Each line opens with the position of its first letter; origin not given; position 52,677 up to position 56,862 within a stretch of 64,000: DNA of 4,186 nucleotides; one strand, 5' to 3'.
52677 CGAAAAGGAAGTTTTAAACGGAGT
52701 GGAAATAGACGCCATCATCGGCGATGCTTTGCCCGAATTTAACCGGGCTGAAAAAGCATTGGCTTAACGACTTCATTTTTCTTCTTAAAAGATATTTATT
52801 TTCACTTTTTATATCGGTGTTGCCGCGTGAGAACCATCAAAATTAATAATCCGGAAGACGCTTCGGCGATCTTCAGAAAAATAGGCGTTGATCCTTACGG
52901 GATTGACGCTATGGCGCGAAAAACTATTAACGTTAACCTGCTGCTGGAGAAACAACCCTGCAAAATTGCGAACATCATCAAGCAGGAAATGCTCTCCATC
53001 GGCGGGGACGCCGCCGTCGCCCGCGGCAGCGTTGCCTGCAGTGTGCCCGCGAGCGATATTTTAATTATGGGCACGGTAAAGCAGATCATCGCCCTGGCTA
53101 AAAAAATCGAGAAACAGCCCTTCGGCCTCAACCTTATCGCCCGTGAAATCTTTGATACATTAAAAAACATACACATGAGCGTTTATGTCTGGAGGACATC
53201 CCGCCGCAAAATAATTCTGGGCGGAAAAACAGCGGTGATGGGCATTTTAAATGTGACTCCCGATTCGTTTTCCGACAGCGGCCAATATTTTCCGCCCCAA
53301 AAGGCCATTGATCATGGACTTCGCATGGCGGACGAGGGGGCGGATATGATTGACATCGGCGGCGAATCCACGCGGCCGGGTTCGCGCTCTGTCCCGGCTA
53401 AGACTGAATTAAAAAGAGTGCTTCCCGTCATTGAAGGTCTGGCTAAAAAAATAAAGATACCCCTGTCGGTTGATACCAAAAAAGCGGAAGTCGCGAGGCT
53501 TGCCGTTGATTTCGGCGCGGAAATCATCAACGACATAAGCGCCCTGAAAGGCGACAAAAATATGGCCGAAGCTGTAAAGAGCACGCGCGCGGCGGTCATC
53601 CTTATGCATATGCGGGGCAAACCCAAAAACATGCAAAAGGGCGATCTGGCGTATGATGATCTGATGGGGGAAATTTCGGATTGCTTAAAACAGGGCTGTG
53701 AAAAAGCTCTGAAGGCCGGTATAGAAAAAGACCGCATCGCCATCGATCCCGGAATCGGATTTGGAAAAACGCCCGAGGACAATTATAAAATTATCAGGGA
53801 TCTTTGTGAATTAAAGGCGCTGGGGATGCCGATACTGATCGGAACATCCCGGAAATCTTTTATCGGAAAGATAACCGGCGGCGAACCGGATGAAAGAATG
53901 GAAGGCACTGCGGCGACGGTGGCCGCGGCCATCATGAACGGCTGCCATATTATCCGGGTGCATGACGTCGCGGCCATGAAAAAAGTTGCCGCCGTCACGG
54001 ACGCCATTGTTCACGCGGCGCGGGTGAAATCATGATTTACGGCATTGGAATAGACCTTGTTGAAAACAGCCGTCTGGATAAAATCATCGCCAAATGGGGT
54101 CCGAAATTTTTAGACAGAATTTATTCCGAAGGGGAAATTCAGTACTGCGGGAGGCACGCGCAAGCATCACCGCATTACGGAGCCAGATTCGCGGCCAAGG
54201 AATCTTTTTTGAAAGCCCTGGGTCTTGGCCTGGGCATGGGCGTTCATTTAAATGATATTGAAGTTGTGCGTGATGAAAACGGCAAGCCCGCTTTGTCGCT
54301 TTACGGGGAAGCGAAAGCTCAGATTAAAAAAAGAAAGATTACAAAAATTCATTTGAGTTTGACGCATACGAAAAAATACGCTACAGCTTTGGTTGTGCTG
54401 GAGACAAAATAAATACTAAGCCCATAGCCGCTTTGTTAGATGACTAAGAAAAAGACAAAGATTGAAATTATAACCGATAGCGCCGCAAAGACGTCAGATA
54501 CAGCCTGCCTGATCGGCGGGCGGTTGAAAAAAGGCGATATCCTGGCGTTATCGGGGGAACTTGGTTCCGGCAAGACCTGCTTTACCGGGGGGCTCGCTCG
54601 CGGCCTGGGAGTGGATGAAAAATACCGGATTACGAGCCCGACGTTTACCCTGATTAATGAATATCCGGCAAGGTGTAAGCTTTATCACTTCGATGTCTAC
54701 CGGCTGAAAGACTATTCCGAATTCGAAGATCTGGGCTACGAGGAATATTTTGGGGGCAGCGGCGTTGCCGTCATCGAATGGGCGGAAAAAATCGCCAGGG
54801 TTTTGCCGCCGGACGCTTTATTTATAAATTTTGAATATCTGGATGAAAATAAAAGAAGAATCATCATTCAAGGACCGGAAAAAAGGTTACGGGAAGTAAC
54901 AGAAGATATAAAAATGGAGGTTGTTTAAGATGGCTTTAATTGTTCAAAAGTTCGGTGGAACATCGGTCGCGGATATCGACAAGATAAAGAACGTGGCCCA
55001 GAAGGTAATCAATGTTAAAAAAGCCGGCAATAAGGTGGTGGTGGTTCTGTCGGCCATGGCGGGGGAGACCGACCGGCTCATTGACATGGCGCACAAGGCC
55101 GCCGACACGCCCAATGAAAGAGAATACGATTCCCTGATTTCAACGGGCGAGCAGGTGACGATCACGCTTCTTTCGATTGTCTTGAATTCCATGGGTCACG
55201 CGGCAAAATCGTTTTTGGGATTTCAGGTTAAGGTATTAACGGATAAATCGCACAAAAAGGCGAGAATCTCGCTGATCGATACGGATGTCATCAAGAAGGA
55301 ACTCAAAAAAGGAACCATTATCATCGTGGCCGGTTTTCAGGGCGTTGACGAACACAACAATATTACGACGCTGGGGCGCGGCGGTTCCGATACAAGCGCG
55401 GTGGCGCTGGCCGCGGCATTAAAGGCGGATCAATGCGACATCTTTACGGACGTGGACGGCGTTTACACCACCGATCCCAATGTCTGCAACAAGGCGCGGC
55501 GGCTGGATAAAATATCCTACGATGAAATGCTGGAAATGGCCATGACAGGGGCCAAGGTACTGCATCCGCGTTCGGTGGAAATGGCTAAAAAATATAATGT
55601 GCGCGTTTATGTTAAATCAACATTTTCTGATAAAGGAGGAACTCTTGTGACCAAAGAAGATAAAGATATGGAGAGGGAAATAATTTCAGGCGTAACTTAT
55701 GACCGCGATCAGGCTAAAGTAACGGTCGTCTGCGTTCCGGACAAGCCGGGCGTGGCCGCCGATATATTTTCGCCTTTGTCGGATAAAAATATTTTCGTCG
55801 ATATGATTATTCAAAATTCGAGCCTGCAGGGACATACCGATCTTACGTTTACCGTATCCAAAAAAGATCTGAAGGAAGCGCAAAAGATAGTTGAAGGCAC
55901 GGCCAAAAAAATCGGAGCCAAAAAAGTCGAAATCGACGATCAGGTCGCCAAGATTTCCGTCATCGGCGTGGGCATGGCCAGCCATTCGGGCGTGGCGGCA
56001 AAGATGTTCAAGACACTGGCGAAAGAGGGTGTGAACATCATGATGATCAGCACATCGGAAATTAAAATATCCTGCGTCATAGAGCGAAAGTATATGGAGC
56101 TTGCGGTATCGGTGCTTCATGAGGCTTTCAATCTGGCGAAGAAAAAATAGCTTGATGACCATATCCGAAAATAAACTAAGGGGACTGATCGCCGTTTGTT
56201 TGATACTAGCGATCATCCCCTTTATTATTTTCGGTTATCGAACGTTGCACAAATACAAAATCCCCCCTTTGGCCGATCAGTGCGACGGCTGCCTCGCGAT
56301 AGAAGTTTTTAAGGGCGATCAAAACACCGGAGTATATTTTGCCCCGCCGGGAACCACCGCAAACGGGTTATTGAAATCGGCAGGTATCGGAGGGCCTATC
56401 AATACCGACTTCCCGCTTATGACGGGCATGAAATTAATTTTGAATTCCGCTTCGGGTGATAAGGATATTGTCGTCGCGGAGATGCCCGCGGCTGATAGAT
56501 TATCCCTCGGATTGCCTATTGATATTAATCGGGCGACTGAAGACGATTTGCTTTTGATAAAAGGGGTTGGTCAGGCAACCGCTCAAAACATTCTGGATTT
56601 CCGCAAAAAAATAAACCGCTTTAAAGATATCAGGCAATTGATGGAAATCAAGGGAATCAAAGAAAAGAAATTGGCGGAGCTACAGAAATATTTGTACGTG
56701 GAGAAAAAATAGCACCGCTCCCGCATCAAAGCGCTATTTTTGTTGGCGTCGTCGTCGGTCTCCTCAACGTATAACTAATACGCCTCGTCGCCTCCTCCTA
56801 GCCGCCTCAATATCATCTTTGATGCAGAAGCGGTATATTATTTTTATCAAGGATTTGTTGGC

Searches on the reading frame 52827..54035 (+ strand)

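Call 61: search_protein_families(library=pfam, proteins=[window:52827-54035:+], max_evalue=0.00001)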
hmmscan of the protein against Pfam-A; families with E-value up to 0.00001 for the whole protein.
window:52827-54035:+ (402 aa): 1 family
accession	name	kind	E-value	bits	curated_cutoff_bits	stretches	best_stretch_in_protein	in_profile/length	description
PF00809.28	Pterin_bind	-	4.1e-86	289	25.5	1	138-379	1-244/244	Pterin binding enzyme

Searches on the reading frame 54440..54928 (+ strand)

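Call 62: search_protein_families(library=pfam, proteins=[window:54440-54928:+], max_evalue=0.00001)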
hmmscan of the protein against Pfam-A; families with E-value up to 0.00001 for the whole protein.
window:54440-54928:+ (162 aa): 1 family
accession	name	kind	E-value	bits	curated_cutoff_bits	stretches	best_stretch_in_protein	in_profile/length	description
PF02367.23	TsaE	-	7.5e-39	133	26.6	1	13-141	2-128/128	Threonylcarbamoyl adenosine biosynthesis protein TsaE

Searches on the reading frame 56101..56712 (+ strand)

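Call 62: search_protein_families(library=pfam, proteins=[window:56101-56712:+], max_evalue=0.00001)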
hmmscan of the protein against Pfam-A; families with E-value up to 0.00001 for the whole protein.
window:56101-56712:+ (203 aa): 2 families
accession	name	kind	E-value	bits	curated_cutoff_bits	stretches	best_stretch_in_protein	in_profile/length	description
PF12836.13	HHH_3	-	2.6e-16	59.9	27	1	140-198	6-64/65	Helix-hairpin-helix motif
PF00633.29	HHH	-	1.1e-06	28.6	24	0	141-167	4-30/30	Helix-hairpin-helix motif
